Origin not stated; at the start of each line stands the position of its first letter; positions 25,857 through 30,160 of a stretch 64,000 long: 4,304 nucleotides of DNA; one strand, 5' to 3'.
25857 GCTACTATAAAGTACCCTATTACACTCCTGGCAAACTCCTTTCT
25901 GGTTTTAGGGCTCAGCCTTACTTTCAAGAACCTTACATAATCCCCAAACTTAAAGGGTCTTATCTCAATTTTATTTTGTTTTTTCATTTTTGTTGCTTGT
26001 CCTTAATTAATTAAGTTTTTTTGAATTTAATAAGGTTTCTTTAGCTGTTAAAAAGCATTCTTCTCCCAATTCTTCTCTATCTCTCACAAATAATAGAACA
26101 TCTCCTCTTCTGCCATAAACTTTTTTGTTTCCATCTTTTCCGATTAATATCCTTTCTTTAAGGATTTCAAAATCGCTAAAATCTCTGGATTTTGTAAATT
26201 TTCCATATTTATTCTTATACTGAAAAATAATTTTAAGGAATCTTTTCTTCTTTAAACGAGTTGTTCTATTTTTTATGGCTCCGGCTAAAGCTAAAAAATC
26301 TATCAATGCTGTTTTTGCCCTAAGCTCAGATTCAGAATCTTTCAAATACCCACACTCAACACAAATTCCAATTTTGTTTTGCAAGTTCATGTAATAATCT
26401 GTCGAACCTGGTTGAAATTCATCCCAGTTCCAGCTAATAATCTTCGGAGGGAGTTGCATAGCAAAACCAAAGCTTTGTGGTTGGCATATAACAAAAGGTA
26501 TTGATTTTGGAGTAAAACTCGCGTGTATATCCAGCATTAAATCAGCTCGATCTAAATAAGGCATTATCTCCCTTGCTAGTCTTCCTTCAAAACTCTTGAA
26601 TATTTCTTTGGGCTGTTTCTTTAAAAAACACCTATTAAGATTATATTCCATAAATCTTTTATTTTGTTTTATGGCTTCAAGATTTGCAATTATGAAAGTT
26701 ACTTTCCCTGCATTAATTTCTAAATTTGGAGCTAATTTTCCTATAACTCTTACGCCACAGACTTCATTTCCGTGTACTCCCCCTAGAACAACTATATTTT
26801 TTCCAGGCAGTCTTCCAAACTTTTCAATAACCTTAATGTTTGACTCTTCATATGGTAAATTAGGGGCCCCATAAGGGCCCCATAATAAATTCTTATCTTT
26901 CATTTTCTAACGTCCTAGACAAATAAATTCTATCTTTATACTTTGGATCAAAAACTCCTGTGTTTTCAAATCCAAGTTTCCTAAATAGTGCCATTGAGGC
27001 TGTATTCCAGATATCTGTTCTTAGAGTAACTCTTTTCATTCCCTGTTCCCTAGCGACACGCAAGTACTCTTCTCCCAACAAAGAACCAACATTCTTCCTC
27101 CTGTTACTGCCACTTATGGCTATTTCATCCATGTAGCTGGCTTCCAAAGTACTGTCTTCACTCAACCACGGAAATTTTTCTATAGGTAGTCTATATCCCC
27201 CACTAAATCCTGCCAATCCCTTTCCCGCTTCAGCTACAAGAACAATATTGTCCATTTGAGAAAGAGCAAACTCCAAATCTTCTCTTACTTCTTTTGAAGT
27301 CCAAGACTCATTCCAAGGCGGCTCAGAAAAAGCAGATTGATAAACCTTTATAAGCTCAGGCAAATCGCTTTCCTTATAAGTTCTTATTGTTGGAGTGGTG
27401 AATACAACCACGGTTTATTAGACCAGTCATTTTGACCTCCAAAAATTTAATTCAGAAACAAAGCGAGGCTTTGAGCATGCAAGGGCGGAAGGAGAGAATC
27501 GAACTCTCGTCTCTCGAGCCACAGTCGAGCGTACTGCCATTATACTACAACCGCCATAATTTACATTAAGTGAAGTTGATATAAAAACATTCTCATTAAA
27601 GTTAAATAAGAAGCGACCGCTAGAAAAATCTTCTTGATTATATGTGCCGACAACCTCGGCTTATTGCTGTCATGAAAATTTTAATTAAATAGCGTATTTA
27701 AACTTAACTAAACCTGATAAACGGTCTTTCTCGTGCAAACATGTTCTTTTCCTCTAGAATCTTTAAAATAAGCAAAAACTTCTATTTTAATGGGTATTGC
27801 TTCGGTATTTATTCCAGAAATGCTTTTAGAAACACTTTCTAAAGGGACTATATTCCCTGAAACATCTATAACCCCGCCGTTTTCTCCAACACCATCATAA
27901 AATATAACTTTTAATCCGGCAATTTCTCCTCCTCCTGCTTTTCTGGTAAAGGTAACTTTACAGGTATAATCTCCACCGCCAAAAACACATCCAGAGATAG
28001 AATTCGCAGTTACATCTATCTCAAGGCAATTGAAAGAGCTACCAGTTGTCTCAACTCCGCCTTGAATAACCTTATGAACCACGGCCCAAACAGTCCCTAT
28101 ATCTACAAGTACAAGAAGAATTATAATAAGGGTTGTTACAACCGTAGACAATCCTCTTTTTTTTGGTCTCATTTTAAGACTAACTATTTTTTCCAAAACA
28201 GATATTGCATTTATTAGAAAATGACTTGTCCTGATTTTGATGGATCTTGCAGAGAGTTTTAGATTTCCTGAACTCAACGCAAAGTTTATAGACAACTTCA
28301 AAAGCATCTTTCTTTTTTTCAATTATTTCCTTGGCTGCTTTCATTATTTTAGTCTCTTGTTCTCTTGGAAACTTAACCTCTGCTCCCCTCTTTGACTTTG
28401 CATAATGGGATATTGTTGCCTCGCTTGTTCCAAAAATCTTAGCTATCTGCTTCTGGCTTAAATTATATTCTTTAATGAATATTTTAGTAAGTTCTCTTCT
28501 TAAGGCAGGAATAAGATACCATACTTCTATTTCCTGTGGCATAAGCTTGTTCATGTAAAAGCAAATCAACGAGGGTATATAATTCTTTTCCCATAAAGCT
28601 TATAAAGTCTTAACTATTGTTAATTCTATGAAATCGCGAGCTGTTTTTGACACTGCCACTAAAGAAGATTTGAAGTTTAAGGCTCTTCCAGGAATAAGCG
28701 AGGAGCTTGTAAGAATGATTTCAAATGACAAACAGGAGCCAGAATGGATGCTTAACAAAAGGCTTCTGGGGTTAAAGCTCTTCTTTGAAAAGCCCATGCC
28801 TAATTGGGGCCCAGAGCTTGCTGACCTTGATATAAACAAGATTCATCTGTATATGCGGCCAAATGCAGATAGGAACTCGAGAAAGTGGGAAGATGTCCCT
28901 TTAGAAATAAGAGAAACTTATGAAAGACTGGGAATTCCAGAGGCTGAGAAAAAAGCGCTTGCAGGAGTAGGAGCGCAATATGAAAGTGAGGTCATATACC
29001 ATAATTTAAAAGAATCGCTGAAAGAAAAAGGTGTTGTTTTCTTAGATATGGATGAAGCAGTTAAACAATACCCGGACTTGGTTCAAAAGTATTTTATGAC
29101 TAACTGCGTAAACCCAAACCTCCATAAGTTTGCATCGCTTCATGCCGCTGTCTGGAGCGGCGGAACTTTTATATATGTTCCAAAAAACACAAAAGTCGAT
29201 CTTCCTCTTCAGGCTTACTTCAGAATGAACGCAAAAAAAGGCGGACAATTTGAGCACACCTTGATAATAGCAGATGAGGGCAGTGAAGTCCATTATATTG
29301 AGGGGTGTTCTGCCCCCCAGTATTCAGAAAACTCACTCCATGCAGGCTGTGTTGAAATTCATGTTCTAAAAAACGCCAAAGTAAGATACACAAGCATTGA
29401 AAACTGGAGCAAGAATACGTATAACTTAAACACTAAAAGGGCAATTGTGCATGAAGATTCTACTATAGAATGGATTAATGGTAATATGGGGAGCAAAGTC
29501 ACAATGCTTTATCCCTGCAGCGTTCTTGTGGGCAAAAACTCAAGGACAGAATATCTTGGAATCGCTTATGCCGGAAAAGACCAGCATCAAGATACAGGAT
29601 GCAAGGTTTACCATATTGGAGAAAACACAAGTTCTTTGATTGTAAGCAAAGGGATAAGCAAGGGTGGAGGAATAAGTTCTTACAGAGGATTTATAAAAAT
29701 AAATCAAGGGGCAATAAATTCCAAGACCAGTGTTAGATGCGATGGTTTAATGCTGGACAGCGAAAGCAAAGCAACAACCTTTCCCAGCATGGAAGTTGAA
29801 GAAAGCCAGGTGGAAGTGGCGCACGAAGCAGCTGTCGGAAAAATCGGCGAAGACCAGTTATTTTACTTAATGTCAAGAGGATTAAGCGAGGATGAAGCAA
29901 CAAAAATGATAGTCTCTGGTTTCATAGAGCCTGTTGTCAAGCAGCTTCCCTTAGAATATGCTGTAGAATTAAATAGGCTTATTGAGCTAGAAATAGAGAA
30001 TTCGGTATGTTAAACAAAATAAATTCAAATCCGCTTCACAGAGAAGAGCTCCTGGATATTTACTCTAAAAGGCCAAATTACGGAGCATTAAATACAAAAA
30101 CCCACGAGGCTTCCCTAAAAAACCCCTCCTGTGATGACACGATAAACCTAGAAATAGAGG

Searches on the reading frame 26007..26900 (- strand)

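Call 76: search_protein_families(library=pfam, proteins=[window:26007-26900:-], max_evalue=0.001)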
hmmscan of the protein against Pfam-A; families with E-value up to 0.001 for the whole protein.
window:26007-26900:- (297 aa): 1 family
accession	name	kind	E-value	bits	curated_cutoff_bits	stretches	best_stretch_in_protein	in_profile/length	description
PF24827.1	AstE_AspA_cat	-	4.9e-19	69.1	25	1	32-194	1-178/192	Succinylglutamate desuccinylase/Aspartoacylase catalytic domain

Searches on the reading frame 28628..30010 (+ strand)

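Call 39: search_protein_families(library=pfam, proteins=[window:28628-30010:+], max_evalue=0.01)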
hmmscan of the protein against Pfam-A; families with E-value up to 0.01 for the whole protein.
window:28628-30010:+ (461 aa): 2 families
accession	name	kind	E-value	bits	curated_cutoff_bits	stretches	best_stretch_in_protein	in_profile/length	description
PF01458.23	SUFBD_core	-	8e-86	287.7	27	1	198-432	1-232/232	SUF system FeS cluster assembly, SufBD core domain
PF19295.5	SufBD_N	-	8.2e-09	35.8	23.5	1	126-195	103-171/172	SufBD protein N-terminal region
